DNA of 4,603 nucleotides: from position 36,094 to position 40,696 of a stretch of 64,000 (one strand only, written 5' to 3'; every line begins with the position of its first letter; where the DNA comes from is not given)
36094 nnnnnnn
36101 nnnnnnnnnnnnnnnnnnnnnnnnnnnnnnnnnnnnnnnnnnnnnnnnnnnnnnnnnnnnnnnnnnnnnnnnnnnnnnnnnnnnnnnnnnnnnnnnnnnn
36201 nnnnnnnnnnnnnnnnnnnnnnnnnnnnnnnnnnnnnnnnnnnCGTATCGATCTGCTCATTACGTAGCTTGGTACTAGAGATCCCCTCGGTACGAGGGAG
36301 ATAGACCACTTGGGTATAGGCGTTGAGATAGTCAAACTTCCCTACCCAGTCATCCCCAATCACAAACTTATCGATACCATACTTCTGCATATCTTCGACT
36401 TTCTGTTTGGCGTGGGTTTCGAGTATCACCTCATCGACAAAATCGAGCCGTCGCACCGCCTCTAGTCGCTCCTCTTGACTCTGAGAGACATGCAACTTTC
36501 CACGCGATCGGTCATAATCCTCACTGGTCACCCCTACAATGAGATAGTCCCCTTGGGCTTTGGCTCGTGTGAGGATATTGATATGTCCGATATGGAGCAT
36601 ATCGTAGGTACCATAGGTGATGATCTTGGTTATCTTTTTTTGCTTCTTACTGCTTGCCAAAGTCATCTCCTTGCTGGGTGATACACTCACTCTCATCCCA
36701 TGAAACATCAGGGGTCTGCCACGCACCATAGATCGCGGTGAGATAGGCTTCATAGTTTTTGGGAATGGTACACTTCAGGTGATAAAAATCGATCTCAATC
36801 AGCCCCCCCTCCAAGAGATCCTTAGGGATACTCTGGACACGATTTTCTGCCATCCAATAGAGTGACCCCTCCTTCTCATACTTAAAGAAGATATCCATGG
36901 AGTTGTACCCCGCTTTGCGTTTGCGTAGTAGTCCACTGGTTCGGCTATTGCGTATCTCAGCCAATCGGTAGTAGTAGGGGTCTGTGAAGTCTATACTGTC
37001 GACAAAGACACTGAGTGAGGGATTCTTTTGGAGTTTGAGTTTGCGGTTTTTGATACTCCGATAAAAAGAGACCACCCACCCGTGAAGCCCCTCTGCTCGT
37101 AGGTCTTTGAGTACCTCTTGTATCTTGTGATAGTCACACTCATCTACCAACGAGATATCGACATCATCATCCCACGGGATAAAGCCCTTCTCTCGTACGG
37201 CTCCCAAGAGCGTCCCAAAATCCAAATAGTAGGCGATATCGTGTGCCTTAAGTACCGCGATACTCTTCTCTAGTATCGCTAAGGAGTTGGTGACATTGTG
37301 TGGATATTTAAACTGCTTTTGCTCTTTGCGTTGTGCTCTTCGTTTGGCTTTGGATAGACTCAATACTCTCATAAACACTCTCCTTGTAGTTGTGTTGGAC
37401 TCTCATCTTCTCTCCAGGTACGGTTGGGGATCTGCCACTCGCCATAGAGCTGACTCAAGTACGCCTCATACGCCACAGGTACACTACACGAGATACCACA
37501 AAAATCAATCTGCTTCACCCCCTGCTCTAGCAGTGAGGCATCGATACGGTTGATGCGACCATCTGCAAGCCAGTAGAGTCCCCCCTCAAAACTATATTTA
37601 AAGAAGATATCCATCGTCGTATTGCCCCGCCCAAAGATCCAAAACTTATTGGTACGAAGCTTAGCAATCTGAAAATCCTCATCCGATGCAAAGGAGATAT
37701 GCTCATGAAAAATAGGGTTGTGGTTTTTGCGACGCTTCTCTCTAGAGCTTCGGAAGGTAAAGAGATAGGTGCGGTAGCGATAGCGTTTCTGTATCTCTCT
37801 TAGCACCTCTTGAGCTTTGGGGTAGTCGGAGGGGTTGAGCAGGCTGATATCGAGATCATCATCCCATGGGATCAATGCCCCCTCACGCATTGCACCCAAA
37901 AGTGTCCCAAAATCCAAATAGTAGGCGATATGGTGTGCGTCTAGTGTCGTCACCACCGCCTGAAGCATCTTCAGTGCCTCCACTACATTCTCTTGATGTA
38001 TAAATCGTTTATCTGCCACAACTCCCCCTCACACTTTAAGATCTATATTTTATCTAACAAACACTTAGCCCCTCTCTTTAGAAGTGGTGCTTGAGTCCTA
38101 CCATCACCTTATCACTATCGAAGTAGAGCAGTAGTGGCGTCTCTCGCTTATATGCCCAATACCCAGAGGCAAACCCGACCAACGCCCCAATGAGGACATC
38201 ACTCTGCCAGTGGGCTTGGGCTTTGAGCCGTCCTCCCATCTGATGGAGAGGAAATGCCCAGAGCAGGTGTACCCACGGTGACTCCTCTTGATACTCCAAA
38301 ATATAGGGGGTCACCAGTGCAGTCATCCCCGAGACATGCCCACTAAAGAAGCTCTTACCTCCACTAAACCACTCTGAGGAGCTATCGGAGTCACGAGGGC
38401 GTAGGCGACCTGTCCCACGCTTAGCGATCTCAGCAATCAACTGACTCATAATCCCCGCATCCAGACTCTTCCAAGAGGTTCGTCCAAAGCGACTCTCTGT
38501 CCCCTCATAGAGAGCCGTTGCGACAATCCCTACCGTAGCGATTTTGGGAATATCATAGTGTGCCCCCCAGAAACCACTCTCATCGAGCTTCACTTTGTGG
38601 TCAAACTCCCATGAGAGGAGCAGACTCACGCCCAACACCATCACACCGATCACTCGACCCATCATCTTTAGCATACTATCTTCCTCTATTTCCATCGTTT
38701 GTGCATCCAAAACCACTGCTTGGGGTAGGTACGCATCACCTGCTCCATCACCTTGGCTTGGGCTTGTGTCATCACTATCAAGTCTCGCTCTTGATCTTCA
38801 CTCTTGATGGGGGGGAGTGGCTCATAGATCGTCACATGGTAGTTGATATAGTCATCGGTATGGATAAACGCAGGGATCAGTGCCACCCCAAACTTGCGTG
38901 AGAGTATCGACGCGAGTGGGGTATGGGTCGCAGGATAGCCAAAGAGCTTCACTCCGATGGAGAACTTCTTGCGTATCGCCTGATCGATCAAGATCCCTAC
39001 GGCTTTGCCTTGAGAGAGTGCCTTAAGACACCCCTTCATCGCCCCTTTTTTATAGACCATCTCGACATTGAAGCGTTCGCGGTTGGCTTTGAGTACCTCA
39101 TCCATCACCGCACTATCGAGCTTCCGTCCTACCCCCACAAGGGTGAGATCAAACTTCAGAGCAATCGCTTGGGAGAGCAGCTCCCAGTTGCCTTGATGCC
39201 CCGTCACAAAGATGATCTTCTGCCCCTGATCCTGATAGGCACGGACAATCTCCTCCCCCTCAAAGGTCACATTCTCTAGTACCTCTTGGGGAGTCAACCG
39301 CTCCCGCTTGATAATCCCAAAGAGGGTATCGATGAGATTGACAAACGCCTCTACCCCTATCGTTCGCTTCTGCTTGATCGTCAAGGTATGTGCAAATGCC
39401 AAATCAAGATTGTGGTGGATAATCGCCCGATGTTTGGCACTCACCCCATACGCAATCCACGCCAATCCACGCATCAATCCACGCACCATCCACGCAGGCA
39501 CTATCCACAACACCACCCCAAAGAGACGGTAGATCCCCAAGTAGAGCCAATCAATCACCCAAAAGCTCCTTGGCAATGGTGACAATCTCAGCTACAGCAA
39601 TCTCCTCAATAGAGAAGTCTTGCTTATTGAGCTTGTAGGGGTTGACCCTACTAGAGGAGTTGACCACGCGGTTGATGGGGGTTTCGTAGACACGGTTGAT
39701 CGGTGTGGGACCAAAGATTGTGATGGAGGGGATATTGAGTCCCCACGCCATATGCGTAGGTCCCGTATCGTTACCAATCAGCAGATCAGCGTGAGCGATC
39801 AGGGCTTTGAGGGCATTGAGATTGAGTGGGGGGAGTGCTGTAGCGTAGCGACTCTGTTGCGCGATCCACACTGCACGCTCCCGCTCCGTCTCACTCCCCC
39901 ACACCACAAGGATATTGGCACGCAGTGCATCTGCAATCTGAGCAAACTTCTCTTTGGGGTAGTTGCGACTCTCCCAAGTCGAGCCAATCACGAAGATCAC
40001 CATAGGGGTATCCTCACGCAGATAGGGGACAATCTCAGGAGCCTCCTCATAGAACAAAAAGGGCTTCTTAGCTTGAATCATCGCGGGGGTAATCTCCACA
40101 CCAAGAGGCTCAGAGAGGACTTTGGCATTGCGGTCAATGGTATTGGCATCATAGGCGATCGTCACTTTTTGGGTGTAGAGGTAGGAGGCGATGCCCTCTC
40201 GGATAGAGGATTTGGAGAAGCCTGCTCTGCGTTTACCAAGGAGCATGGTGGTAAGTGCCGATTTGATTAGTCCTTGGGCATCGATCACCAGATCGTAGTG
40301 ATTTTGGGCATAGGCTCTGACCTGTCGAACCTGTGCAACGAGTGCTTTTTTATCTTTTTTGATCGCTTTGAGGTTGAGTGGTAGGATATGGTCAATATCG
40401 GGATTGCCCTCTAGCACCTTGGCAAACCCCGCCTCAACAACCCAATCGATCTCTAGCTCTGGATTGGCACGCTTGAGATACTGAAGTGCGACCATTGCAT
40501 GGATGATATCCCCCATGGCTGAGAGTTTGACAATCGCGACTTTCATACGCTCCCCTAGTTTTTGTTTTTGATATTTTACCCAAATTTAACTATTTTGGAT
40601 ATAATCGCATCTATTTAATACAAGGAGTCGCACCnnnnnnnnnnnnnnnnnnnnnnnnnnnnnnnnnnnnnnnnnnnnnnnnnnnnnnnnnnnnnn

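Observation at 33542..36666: TagD-type cytidylyltransferase fused to a Gfo/Idh/MocA oxidoreductase, followed by a class V aminotransferase and an XAT acetyltransferase: predicted CDP-linked amino-polyol (serinol-phosphate-like) donor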

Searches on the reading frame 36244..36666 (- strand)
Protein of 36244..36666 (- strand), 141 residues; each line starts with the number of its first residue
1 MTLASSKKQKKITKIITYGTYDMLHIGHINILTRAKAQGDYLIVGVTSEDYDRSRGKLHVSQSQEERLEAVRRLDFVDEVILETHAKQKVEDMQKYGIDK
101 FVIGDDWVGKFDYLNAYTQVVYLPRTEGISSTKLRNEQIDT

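Call 70: search_solved_structures(query=window:36244-36666:-, max_evalue=1e-8, show_alignments=3)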
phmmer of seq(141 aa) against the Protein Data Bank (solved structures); distinct sequences matched with E-value up to 1e-8: 6.
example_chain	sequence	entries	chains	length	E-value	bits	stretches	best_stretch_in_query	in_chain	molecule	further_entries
1coz_A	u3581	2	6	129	1.3e-35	125.6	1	13-137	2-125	PROTEIN (GLYCEROL-3-PHOSPHATE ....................) | glycerol-3-phosphate cytidylyltransferase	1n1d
2b7l_A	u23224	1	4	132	5.1e-32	114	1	14-137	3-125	glycerol-3-phosphate cytidylyltransferase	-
3elb_A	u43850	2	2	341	5e-22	81.6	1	13-134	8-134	Ethanolamine-phosphate cytidylyltransferase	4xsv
9hsg_A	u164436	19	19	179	1.2e-11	48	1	8-132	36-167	choline-phosphate cytidylyltransferase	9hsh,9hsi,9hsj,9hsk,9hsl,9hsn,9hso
9hsm_A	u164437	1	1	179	1.2e-11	48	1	8-132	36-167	choline-phosphate cytidylyltransferase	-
4zcp_A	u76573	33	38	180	1.3e-11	48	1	8-132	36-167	Cholinephosphate cytidylyltransferase | Choline-phosphate cytidylyltransferase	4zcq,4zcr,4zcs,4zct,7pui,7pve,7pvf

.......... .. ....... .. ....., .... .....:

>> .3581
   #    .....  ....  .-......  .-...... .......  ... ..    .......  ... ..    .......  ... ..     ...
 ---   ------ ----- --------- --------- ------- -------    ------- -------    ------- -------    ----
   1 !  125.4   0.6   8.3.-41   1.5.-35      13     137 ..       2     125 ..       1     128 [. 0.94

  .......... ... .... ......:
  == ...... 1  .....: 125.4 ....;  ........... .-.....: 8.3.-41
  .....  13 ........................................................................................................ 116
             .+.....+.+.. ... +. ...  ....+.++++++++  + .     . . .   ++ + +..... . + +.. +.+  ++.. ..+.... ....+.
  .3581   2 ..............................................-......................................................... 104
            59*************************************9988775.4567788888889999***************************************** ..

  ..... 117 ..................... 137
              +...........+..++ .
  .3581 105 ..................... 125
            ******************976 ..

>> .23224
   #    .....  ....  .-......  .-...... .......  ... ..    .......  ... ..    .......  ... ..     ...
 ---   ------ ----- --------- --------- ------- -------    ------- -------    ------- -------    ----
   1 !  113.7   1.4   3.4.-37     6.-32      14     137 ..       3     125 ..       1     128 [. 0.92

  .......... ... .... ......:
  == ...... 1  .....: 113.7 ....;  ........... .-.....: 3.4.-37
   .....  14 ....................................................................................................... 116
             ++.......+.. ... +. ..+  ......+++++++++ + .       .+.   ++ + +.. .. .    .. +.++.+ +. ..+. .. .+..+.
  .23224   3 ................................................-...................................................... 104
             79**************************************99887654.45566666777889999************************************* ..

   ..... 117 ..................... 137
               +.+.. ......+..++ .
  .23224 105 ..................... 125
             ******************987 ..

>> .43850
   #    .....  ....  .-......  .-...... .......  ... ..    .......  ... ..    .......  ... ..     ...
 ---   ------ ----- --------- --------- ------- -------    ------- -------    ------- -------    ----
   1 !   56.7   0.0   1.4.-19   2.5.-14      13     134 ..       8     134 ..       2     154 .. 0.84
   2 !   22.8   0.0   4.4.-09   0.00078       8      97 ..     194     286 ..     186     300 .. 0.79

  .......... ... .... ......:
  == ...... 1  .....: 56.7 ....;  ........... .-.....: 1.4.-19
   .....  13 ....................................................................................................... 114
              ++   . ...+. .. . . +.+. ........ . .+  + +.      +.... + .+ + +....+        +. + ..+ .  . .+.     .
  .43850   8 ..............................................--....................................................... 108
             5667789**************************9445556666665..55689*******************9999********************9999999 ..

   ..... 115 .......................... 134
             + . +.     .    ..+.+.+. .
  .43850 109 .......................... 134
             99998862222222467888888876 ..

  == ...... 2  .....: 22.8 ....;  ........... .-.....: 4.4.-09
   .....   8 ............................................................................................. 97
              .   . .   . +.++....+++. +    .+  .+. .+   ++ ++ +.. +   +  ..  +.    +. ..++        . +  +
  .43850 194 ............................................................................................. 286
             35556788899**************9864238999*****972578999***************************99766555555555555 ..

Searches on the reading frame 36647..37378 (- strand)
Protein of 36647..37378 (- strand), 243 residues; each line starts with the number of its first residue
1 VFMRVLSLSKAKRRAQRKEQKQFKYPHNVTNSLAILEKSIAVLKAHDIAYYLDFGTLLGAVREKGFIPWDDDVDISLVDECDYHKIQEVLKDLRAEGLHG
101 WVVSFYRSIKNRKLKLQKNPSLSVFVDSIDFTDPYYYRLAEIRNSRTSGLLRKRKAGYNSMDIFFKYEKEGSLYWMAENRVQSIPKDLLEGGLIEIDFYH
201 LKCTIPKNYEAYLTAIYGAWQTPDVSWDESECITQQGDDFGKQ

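Call 4: search_protein_families(library=pfam, proteins=[window:36647-37378:-], max_evalue=0.01)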
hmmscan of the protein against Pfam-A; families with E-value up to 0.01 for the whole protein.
window:36647-37378:- (243 aa): 1 family
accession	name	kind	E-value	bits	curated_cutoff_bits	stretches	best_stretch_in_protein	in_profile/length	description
PF04991.19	LicD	-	2.6e-19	70.7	22.6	1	44-92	2-49/227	LicD family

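Call 5: search_protein_families(library=ncbifam, proteins=[window:36647-37378:-], max_evalue=0.001)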
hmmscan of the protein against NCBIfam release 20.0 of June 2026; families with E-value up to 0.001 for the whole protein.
window:36647-37378:- (243 aa): 1 family
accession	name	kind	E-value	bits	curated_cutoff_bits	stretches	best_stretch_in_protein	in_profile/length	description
NF045866.1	GGPL_Ptran_Mf1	equivalog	2.6e-18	67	225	1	32-85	5-57/240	diacylglycerol cholinephosphotransferase Mf1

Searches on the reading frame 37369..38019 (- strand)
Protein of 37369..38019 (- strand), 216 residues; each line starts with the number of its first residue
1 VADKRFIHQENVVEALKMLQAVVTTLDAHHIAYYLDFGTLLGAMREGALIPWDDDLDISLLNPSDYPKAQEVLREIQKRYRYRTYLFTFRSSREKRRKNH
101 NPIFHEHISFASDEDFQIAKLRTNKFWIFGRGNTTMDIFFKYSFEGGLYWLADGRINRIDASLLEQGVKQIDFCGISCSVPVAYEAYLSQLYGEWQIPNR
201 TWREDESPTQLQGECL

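Call 4: search_protein_families(library=pfam, proteins=[window:37369-38019:-], max_evalue=0.01)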
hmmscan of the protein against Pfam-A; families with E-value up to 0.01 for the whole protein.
window:37369-38019:- (216 aa): 1 family
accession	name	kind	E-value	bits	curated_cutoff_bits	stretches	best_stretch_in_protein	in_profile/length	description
PF04991.19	LicD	-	5.2e-17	63.1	22.6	1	28-101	3-69/227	LicD family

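Call 5: search_protein_families(library=ncbifam, proteins=[window:37369-38019:-], max_evalue=0.001)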
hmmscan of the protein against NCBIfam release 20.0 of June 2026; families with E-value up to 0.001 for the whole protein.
window:37369-38019:- (216 aa): 1 family
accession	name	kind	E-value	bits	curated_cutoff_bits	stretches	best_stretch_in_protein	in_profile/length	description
NF045866.1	GGPL_Ptran_Mf1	equivalog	5.7e-17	62.6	225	1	14-59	4-49/240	diacylglycerol cholinephosphotransferase Mf1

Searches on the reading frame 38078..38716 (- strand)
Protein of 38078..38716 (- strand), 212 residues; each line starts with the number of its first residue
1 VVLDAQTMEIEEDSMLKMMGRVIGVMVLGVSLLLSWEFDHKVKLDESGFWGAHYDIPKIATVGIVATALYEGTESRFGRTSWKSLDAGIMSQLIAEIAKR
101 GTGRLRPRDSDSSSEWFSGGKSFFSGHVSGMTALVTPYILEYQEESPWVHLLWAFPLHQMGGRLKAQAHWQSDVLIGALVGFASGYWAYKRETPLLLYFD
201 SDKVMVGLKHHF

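Call 4: search_protein_families(library=pfam, proteins=[window:38078-38716:-], max_evalue=0.01)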
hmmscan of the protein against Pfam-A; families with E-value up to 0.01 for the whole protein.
window:38078-38716:- (212 aa): 2 families
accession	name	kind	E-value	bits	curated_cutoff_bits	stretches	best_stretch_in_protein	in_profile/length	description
PF01569.27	PAP2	-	2.7e-13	50.2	27.2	1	89-190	10-123/130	PAP2 superfamily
PF14360.12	PAP2_C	-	0.0024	18.8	27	1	124-184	7-68/74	PAP2 superfamily C-terminal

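Call 5: search_protein_families(library=ncbifam, proteins=[window:38078-38716:-], max_evalue=0.001)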
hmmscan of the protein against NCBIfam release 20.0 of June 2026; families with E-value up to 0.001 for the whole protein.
window:38078-38716:- (212 aa): 0 families

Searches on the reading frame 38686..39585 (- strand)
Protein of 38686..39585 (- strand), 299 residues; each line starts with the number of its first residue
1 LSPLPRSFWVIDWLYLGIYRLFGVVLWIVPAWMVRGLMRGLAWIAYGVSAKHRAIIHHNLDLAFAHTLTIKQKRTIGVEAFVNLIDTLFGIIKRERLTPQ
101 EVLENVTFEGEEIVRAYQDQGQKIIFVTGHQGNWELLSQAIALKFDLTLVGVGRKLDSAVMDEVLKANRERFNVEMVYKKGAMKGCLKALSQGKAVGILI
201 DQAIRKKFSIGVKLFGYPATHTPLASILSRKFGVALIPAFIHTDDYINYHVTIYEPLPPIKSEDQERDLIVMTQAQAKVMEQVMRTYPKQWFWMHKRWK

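Call 4: search_protein_families(library=pfam, proteins=[window:38686-39585:-], max_evalue=0.01)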
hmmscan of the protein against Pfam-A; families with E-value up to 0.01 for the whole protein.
window:38686-39585:- (299 aa): 1 family
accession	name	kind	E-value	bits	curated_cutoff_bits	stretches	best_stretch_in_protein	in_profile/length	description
PF03279.18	Lip_A_acyltrans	-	1e-51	176.4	22.3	1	11-299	15-294/295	Bacterial lipid A biosynthesis acyltransferase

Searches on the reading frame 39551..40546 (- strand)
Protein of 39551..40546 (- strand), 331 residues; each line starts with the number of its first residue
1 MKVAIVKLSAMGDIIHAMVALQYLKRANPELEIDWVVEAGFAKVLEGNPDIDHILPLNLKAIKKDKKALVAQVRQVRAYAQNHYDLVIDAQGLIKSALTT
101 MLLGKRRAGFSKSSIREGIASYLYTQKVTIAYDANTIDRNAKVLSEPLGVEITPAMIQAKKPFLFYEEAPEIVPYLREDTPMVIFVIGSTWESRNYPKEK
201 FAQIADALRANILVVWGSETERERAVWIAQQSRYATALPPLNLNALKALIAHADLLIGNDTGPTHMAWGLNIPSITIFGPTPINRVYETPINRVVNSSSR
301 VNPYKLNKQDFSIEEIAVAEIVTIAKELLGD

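Call 66: search_protein_families(library=pfam, proteins=[window:39551-40546:-], max_evalue=0.001)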
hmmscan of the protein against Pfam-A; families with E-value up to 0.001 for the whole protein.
window:39551-40546:- (331 aa): 1 family
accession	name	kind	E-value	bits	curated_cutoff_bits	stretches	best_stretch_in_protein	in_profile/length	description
PF01075.23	Glyco_transf_9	-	2.6e-40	138.7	22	1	77-298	6-227/247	Glycosyltransferase family 9 (heptosyltransferase)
